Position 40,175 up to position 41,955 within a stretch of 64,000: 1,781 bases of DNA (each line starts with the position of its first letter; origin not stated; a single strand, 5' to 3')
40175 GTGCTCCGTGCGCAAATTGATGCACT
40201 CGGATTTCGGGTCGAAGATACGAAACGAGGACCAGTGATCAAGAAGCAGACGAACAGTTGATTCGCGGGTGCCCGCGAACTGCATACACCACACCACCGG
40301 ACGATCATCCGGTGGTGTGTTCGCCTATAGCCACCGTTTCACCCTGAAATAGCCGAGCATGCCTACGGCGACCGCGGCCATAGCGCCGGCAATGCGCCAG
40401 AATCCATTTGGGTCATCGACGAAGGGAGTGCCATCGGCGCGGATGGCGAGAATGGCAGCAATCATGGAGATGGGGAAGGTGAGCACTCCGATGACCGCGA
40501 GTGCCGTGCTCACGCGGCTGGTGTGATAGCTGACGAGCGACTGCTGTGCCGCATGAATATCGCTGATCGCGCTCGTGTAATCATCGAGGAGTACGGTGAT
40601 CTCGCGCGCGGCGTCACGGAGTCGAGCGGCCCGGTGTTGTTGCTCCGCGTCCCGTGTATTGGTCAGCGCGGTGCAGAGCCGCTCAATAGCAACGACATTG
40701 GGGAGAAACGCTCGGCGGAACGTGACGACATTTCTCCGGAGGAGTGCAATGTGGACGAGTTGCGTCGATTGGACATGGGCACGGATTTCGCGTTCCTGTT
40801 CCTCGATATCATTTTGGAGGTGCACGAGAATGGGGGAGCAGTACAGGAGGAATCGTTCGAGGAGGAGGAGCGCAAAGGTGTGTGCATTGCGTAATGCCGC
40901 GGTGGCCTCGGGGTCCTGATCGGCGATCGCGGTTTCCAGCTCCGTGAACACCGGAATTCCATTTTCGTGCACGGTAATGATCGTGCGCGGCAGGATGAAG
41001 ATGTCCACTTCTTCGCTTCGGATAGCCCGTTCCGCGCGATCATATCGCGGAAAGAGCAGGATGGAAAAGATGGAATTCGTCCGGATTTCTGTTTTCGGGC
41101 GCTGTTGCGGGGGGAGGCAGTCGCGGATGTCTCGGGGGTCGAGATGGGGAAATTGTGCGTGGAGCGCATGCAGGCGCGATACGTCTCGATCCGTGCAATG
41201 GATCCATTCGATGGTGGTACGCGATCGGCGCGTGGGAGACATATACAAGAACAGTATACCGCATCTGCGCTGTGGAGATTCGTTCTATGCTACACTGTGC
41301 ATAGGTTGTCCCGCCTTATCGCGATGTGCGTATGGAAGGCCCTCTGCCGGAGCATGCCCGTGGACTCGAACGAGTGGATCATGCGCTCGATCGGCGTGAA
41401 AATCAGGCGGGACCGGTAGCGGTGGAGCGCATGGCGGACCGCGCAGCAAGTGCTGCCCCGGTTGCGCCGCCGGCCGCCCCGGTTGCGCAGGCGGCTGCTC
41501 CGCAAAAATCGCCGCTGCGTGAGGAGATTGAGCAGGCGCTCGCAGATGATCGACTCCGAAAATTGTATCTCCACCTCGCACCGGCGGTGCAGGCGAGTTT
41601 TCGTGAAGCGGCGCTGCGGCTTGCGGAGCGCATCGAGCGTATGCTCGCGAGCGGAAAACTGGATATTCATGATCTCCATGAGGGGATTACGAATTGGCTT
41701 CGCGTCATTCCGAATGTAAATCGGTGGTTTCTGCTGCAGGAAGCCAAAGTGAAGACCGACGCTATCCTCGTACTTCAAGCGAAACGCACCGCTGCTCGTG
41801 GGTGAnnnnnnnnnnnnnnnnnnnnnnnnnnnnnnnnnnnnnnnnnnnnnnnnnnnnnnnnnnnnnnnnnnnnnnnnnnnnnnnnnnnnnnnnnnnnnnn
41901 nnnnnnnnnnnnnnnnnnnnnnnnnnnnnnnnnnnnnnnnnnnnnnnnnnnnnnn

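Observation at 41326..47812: Block of VirD4/TraG-like membrane ATPase, membrane SAM-methyltransferase and an 832-aa hyper-charged protein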

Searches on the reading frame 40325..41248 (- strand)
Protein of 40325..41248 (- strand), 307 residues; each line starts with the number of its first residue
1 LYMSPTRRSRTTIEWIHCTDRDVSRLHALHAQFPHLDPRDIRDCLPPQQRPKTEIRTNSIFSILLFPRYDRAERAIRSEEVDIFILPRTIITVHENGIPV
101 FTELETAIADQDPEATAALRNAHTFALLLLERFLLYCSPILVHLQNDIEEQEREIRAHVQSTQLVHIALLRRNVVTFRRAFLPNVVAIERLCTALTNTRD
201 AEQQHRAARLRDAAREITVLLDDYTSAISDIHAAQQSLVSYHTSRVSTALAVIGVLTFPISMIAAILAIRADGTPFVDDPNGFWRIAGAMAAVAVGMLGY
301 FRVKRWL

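Call 3: search_protein_families(library=pfam, proteins=[window:40325-41248:-], max_evalue=0.01)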
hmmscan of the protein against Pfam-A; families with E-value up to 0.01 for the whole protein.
window:40325-41248:- (307 aa): 1 family
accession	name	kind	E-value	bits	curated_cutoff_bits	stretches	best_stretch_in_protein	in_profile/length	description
PF01544.23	CorA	-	9.2e-36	124.1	27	1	13-302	4-291/292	CorA-like Mg2+ transporter protein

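Call 4: search_protein_families(library=ncbifam, proteins=[window:40325-41248:-], max_evalue=0.01)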
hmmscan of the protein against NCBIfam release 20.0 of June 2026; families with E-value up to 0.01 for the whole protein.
window:40325-41248:- (307 aa): 2 families
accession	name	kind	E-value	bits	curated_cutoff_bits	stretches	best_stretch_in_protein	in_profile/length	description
TIGR00383.1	corA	equivalog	1.1e-28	100.5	200.75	1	11-307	27-320/320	magnesium/cobalt transporter CorA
NF007092.0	PRK09546.1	equivalog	3.1e-05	23.2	292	1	144-307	165-327/327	zinc transporter ZntB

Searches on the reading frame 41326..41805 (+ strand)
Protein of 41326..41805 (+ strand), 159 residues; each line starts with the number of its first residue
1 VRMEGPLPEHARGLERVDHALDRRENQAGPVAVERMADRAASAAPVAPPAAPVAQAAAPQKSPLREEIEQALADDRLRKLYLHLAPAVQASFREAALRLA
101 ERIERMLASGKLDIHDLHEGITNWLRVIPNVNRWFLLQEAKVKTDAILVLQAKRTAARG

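Call 3: search_protein_families(library=pfam, proteins=[window:41326-41805:+], max_evalue=0.01)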
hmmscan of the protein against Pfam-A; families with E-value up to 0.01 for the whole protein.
window:41326-41805:+ (159 aa): 0 families

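Call 4: search_protein_families(library=ncbifam, proteins=[window:41326-41805:+], max_evalue=0.01)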
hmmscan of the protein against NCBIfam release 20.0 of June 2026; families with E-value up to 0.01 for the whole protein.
window:41326-41805:+ (159 aa): 0 families

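Call 47: search_protein_families(library=padloc, proteins=[window:41326-41805:+], max_evalue=0.01)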
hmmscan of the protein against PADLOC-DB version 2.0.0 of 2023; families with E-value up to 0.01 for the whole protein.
window:41326-41805:+ (159 aa): 0 families

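Call 48: search_protein_families(library=phrogs, proteins=[window:41326-41805:+], max_evalue=0.01)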
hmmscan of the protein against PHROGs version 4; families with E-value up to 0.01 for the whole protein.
window:41326-41805:+ (159 aa): 0 families

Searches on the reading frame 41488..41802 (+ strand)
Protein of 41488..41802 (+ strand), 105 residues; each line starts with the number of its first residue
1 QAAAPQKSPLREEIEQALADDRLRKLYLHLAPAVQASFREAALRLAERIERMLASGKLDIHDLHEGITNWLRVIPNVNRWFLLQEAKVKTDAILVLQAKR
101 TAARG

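Call 104: search_solved_structures(query=A7, max_evalue=5)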
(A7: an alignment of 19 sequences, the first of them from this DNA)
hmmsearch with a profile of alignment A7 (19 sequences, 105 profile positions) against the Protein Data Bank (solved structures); distinct sequences matched with E-value up to 5: 3.
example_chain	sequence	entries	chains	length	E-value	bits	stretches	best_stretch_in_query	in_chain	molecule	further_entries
9dte_A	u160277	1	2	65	0.72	13.1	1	25-81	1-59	C2-02802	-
3a28_C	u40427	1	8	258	0.88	12.8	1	8-84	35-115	L-2.3-butanediol dehydrogenase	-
5jg7_A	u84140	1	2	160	1.4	12.2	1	22-66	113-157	Fur regulated Salmonella iron transporter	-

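Call 105: search_protein_families(library=pfam, alignment_id=A7, max_evalue=0.1)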
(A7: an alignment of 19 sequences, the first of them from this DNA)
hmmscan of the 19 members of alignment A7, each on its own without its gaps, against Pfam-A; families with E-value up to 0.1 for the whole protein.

A. member 1, seq(105 aa): 0 families

B. families by the number of members that match (of 19 scanned): 11 families
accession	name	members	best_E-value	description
PF05064.18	Nsp1_C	1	0.015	Nsp1-like C-terminal region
PF02991.22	ATG8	1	0.019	Autophagy protein Atg8 ubiquitin like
PF12630.12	Pox_polyA_pol_N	1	0.02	Poxvirus poly(A) polymerase N-terminal domain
PF10057.14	MpsC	1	0.023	Na+-translocating membrane potential-generating system (MpsC)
PF07555.19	NAGidase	1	0.03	beta-N-acetylglucosaminidase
PF08020.16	DUF1706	1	0.046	Protein of unknown function (DUF1706)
PF03448.22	MgtE_N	1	0.048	MgtE intracellular N domain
PF19909.4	DUF6382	1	0.059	Domain of unknown function (DUF6382)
PF14193.11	DUF4315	1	0.067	Domain of unknown function (DUF4315)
PF20936.3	GCIP_C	1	0.069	Grap2 and cyclin-D-interacting, C-terminal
PF14242.11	DUF4342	1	0.085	Domain of unknown function (DUF4342)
